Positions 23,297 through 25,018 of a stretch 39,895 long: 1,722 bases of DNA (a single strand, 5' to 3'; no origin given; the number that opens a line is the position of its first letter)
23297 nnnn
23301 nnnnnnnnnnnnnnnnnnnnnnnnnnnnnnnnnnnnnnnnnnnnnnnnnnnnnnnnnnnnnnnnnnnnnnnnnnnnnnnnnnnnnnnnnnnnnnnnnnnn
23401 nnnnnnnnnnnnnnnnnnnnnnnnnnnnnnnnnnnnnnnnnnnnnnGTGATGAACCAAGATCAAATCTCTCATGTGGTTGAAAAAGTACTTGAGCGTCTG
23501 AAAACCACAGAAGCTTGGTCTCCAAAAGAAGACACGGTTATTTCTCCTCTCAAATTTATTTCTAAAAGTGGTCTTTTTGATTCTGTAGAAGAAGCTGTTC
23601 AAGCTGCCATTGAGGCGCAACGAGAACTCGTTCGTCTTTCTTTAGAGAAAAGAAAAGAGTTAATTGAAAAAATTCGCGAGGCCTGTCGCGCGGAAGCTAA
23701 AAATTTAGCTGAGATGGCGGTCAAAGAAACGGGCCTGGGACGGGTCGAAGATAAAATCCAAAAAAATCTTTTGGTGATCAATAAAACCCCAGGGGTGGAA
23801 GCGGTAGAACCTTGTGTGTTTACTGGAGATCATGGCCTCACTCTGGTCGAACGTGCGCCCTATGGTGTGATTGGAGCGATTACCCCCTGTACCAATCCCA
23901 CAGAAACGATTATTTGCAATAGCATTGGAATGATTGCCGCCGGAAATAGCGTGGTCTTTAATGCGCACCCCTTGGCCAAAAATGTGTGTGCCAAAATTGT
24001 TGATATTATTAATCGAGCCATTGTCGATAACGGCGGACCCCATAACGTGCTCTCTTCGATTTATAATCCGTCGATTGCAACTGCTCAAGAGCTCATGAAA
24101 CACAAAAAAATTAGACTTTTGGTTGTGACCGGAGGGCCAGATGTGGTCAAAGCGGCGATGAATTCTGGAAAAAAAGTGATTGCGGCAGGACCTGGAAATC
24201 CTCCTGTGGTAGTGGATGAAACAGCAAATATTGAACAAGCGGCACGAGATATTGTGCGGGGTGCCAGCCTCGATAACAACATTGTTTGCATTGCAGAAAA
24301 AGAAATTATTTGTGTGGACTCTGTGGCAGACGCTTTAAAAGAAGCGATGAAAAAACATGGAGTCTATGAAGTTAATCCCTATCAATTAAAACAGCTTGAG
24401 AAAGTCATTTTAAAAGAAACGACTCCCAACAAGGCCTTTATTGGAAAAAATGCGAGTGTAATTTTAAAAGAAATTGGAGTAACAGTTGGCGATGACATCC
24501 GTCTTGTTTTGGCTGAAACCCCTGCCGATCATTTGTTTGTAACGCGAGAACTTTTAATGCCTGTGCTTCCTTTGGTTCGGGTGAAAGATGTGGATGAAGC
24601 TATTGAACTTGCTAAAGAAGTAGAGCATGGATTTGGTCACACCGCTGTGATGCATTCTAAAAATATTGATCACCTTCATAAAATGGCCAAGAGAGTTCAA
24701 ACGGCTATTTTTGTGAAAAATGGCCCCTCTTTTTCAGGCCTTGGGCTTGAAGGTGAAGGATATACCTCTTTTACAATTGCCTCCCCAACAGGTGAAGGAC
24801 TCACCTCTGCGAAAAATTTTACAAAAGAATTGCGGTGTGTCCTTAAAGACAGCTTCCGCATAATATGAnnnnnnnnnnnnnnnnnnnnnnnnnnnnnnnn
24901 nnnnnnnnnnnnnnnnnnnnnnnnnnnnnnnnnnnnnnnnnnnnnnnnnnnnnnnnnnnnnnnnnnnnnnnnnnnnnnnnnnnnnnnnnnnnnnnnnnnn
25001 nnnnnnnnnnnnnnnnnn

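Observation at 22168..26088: Compact microcompartment locus whose only recognisable cargo is one acylating aldehyde dehydrogenase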

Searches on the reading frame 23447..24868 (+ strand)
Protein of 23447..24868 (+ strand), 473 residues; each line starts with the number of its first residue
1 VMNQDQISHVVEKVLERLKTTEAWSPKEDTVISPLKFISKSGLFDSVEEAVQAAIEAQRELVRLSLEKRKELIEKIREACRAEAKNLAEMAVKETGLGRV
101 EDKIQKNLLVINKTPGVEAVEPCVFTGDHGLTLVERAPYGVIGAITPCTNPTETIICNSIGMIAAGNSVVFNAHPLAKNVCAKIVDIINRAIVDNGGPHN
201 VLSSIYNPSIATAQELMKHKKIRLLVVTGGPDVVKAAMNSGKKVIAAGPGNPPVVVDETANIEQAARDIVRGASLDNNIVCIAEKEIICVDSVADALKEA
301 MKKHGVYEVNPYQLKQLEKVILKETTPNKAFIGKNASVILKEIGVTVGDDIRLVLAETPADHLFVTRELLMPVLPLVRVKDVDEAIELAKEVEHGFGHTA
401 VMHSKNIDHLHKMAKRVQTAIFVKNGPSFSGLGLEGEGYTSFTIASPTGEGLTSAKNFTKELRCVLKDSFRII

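Call 5: search_protein_families(library=pfam, proteins=[window:23447-24868:+], max_evalue=0.01)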
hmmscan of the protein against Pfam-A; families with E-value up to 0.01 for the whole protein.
window:23447-24868:+ (473 aa): 2 families
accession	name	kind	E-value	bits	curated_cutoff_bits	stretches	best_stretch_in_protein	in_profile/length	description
PF00171.27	Aldedh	-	3.8e-44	151.4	23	2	45-303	29-291/461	Aldehyde dehydrogenase family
PF01985.26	CRS1_YhbY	-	0.0099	16.6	27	1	34-83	18-71/84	CRS1 / YhbY (CRM) domain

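Call 7: find_encoding_contigs(protein=window:23447-24868:+, flank=10000, max_places=6)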
Protein window:23447-24868:+ (473 aa): no gene with exactly this product is on record in the collection.

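Call 8: search_protein_families(library=ncbifam, proteins=[window:23447-24868:+], max_evalue=0.01)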
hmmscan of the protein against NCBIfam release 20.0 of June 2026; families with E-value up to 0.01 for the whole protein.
window:23447-24868:+ (473 aa): 42 families (the best 25 are shown)
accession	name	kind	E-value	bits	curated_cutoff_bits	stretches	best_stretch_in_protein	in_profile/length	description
NF011927.0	PRK15398.1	subfamily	3.4e-206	685.4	403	1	2-472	1-464/465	aldehyde dehydrogenase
NF010378.0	PRK13805.1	equivalog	2.1e-83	280.7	951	1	45-431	14-409/872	bifunctional acetaldehyde-CoA/alcohol dehydrogenase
TIGR02518.1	EutH_ACDH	equivalog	7.5e-76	255.9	620.1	1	47-459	10-431/488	acetaldehyde dehydrogenase (acetylating)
NF047625.1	AcylSulfactDhSauS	equivalog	8.2e-55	186.4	600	1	46-425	5-394/464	acylating sulfoacetaldehyde dehydrogenase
NF040648.1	lactal_redase_Meth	equivalog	8.2e-33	114.1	650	1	45-429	33-427/463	lactaldehyde dehydrogenase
NF042993.1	AlphKGSA_gudD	equivalog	3.1e-29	102.1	770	2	39-301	37-303/481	alpha-ketoglutaric semialdehyde dehydrogenase GucD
NF010000.0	PRK13473.1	subfamily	1.2e-21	77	615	1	45-420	39-428/475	aminobutyraldehyde dehydrogenase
NF052305.1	DioxValDhHalo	equivalog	3.8e-21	75.5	750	2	45-301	43-304/483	2,5-dioxovalerate dehydrogenase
NF006992.0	PRK09457.1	subfamily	1.7e-20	73.2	514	1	43-301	35-298/487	succinylglutamate-semialdehyde dehydrogenase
TIGR02299.1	HpaE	equivalog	2.2e-20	72.7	638.35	2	22-303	19-300/488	5-carboxymethyl-2-hydroxymuconate semialdehyde dehydrogenase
TIGR03250.1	PhnAcAld_DH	equivalog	2.3e-20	72.7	635.65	1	44-418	38-422/472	phosphonoacetaldehyde dehydrogenase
TIGR01804.1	BADH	equivalog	3.4e-20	72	668.6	2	25-303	19-298/467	betaine-aldehyde dehydrogenase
NF010575.0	PRK13968.1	equivalog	1.8e-19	70.2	855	1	45-426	29-421/462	succinate-semialdehyde dehydrogenase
NF006916.0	PRK09407.1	equivalog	5.2e-19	68.2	521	2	34-302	46-318/526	succinic semialdehyde dehydrogenase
NF007352.0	PRK09847.1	equivalog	1.4e-18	66.7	850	1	46-425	58-453/495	aldehyde dehydrogenase PuuC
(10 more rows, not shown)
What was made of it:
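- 23447..24868 (+): CoA-acylating aldehyde dehydrogenase (EutE/PduP family), the only enzyme in the locus. NF011927, 685 bits against a cut-off of 403 (call 8).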

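Call 9: find_related_loci(query=window:23447-24868:+, collection=genome_contigs, flank=10000)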
Query window:23447-24868:+ (473 aa) in genome_contigs; peptide patterns used: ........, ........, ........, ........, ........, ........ (x = any residue, [..] = any of these).
575 stretches matched a pattern; 459 encode a relative of the query (tblastn E <= 1e-3); the best 80 are kept; 80 distinct loci.
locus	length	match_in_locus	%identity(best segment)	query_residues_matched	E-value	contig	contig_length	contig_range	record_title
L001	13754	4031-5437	82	5-473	0e+0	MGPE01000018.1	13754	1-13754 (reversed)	MAG: Deltaproteobacteria bacterium GWA2_38_16 gwa2_scaffold_6937, whole genome shotgun sequence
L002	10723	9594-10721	95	2-377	0e+0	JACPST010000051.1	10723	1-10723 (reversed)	MAG: Deltaproteobacteria bacterium isolate NC_groundwater_713_Ag_S-0.2um_40_6 S36_SO-2_scaffold_79260, whole genome shot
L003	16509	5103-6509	70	1-473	0e+0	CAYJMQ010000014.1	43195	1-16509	MAG TPA_asm: uncultured bacterium isolate ERP125453_co1_10 genome assembly, contig: NODE_655_length_43195_cov_6.965206,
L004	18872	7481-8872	71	1-473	0e+0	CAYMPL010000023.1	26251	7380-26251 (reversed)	MAG TPA_asm: uncultured bacterium isolate binchicken_co248_740 genome assembly, contig: NODE_1702_length_26251_cov_6.513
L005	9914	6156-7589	57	1-473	2e-179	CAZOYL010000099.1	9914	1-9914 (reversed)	MAG TPA_asm: uncultured Gemmatimonadota bacterium isolate SRP214966_co2_43 genome assembly, contig: NODE_12106_length_99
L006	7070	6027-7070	77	2-350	5e-178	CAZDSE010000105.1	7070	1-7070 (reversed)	MAG TPA_asm: uncultured bacterium isolate binchicken_co125_1166 genome assembly, contig: NODE_21196_length_7070_cov_3.87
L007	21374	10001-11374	58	16-473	2e-173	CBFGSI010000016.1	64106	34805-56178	MAG TPA_asm: uncultured Archangiaceae bacterium isolate SRR17295755_concoct_80 genome assembly, contig: ERZ23329302.153,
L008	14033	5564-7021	56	2-473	1e-173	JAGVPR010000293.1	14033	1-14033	MAG: Candidatus Eisenbacteria bacterium isolate DeMMO3_22 c_000000016256, whole genome shotgun sequence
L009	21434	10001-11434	56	1-472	1e-171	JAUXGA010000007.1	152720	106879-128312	MAG: bacterium isolate CSMAG_2917 CSMAG_2917_k117_1940630_length_152720_cov_15.9980, whole genome shotgun sequence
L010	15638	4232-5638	58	1-473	1e-171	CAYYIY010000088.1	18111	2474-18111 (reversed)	MAG TPA_asm: uncultured bacterium isolate binchicken_co135_188 genome assembly, contig: NODE_4868_length_18111_cov_3.701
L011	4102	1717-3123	57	2-473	9e-178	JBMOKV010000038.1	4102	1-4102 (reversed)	MAG: Candidatus Rifleibacteriota bacterium isolate Betzabe_MAG007 MAG007_38, whole genome shotgun sequence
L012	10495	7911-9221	60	39-473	3e-171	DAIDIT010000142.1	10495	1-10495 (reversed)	MAG TPA_asm: Proteobacteria bacterium isolate clean368 k141_932432, whole genome shotgun sequence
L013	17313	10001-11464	54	1-473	4e-171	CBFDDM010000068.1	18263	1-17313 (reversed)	MAG TPA_asm: uncultured Anaerolineales bacterium isolate SRR6194934_binner23_Refined_12 genome assembly, contig: ERZ7813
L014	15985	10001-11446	55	2-473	6e-171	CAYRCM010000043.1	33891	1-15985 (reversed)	MAG TPA_asm: uncultured Myxococcales bacterium isolate binchicken_co66_105 genome assembly, contig: NODE_2159_length_338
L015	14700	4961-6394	56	1-472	1e-170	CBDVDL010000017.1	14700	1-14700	MAG TPA_asm: uncultured Alphaproteobacteria bacterium isolate SRR21487743_binner12_Refined_11 genome assembly, contig: E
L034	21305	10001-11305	57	40-472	9e-168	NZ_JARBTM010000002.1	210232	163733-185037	MAG: Anaerosolibacter sp. isolate L_E1_T20_C_bin.128 scaffold_106, whole genome shotgun sequence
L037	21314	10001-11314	59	43-473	2e-167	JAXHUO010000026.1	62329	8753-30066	MAG: Chloroflexota bacterium isolate MAG53_tar_biofilm MAG53_26, whole genome shotgun sequence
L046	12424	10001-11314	57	43-473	3e-166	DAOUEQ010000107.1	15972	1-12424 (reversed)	MAG TPA_asm: Anaerolineales bacterium isolate N6_298 k139_2268348, whole genome shotgun sequence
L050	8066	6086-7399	59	40-472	6e-166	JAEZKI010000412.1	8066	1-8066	MAG: Bacillota bacterium isolate OH_CDB_270 k127_1191255, whole genome shotgun sequence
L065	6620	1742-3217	52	1-473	7e-165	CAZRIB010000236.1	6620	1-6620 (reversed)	MAG TPA_asm: uncultured Ardenticatenaceae bacterium isolate SRP162660_co2_81 genome assembly, contig: NODE_8755_length_6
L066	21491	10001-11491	52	1-473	1e-163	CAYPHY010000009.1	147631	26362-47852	MAG TPA_asm: uncultured Ardenticatenaceae bacterium isolate binchicken_co59_761 genome assembly, contig: NODE_46_length_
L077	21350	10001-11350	55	31-473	4e-162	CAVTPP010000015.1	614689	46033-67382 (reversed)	MAG: uncultured Chloroflexia bacterium isolate MFD03804.bin.2.153 genome assembly, contig: contig_81491, whole genome sh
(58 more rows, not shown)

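Call 31: search_solved_structures(query=window:23447-24868:+, show_alignments=1)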
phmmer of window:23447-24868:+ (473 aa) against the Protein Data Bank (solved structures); distinct sequences matched with E-value up to 0.001: 197 (the best 60 are shown).
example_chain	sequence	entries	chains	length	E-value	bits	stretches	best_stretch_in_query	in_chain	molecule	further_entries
5jfl_A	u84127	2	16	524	5.4e-143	480.3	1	40-471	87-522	Aldehyde dehydrogenase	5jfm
5jfn_A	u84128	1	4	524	1.7e-141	475.4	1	40-471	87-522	Aldehyde dehydrogenase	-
6gvs_A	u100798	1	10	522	2.3e-139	468.4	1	40-471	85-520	Aldehyde dehydrogenase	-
4c3s_A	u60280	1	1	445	2.9e-131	441.7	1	40-470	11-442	ALDEHYDE DEHYDROGENASE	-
5dbv_A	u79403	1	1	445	5.7e-130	437.4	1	40-470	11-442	Aldehyde Dehydrogenase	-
5dru_A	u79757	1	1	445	7.7e-130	437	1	40-470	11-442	Aldehyde Dehydrogenase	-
6ahc_A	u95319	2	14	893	1e-61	212.5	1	51-431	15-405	Aldehyde-alcohol dehydrogenase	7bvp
6tqh_A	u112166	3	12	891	1e-61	212.5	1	51-431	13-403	Aldehyde-alcohol dehydrogenase | Bifunctional aldehyde-alcohol dehydrogenase AdhE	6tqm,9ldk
5j78_A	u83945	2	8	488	2.5e-60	208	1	46-454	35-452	Acetaldehyde dehydrogenase (Acetylating)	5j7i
3my7_A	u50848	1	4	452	6.7e-55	190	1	55-431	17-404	Alcohol dehydrogenase/acetaldehyde dehydrogenase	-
3k9d_A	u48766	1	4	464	7.2e-55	189.9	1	46-457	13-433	ALDEHYDE DEHYDROGENASE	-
8uhw_A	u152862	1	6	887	4.5e-53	184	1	36-431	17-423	Aldehyde-alcohol dehydrogenase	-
7dag_A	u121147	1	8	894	5.5e-53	183.7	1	56-431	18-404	Aldehyde-alcohol dehydrogenase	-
13he_A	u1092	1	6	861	2.4e-52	181.6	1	47-431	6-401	Aldehyde-alcohol dehydrogenase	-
8cei_A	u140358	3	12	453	2.6e-47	165.1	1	46-445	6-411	Succinate-semialdehyde dehydrogenase (acetylating)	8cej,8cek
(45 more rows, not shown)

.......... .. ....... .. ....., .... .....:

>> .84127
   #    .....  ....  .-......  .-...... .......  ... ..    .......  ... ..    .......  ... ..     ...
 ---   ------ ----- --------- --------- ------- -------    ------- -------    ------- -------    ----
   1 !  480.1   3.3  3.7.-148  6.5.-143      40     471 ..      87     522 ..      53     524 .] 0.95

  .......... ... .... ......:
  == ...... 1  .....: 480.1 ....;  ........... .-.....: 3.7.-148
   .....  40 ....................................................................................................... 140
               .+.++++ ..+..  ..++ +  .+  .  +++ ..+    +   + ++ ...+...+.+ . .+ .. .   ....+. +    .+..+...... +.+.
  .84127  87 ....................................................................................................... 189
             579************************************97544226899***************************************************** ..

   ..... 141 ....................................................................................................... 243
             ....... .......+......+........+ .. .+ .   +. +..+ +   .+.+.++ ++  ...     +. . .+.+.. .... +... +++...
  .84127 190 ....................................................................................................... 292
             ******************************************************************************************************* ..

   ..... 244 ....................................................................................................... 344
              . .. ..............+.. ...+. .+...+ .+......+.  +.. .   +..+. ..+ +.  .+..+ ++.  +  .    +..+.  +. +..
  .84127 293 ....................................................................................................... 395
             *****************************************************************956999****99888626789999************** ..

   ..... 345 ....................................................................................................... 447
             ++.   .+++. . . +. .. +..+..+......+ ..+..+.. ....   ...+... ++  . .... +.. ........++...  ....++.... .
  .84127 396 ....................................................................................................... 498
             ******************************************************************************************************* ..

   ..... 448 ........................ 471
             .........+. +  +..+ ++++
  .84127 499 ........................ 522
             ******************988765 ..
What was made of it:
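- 23447..24868 (+): The best PDB hits are BMC-associated AldDHs 5jfl, 6gvs and 4c3s, with the catalytic Cys motif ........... aligned (call 31).
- On CoA-acylating aldehyde dehydrogenase, EutE/PduP subfamily (NF011927): The Cys in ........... aligns to the PduP structure 5jfl (call 31).
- The catalytic Cys is aligned to PduP structures (call 31).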

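Call 38: search_protein_families(library=pfam, proteins=[L046:7359-8273:+, L077:6547-7305:+, L037:12750-13529:-, L050:4551-5306:+, L034:11317-12657:+, L011:405-1046:+, L066:5677-6282:+, L065:3237-3773:+, L001:1327-2274:+, L001:2271-2678:+], max_evalue=0.001)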
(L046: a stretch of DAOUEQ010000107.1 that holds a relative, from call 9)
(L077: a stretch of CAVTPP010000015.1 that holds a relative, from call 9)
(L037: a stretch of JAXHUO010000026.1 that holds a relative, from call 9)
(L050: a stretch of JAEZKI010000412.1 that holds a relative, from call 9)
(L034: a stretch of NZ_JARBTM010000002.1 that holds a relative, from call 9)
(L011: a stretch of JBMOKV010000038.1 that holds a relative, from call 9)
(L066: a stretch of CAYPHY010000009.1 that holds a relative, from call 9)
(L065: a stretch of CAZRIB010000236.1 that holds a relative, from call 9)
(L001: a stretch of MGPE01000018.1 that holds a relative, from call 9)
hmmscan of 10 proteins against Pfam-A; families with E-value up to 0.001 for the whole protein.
L046:7359-8273:+ (304 aa): 1 family
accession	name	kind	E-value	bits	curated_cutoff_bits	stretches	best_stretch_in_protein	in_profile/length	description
PF01791.15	DeoC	-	1.7e-18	67.6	23.8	1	89-291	4-221/229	DeoC/LacD family aldolase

L077:6547-7305:+ (252 aa): 1 family
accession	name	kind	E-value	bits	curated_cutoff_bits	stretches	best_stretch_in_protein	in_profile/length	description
PF02502.23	LacAB_rpiB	-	1.2e-52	178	24.7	1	103-242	1-138/138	Ribose/Galactose Isomerase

L037:12750-13529:- (259 aa): 1 family
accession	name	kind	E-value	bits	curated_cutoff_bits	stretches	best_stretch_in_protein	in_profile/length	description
PF00121.24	TIM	-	2.8e-83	279.6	20.1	1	9-253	1-243/245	Triosephosphate isomerase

L050:4551-5306:+ (251 aa): 1 family
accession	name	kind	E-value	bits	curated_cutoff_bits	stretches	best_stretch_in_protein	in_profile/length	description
PF00596.27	Aldolase_II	-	1.9e-44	152.2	22.2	1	10-186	1-181/183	Class II Aldolase and Adducin N-terminal domain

L034:11317-12657:+ (446 aa): 5 families
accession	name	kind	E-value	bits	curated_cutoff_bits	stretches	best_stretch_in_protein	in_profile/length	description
PF01512.22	Complex1_51K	-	1.6e-44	151.8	31.2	1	12-153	1-149/150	Nuo51 FMN-binding domain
PF13534.11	Fer4_17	-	9.1e-12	45.8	22.2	1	255-316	1-60/61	4Fe-4S dicluster domain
PF13375.12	RnfC_N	-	3.4e-11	43.5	25.6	1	386-440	31-84/101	RnfC Barrel sandwich hybrid domain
PF10531.15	SLBB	-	3e-10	40.2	27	1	166-211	2-53/55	SLBB domain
PF22461.2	SLBB_2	-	0.00027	21.4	27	1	167-197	4-35/79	SLBB domain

L011:405-1046:+ (213 aa): 2 families
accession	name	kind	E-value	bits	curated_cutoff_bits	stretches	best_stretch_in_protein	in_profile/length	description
PF06130.18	PTAC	-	3.4e-78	261.9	25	1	30-204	2-176/176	Phosphate propanoyltransferase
PF01568.27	Molydop_binding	-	0.00013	22.4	26.8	0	145-169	31-55/110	Molydopterin dinucleotide binding domain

L066:5677-6282:+ (201 aa): 2 families
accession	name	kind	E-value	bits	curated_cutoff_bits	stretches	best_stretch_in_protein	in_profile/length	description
PF10502.14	Peptidase_S26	-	3.3e-49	167.5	22.9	1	38-185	5-168/168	Signal peptidase, peptidase S26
PF00717.28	Peptidase_S24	-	1e-05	25.6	23.3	1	58-117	38-90/116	Peptidase S24-like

L065:3237-3773:+ (178 aa): 0 families

L001:1327-2274:+ (315 aa): 0 families

L001:2271-2678:+ (135 aa): 0 families
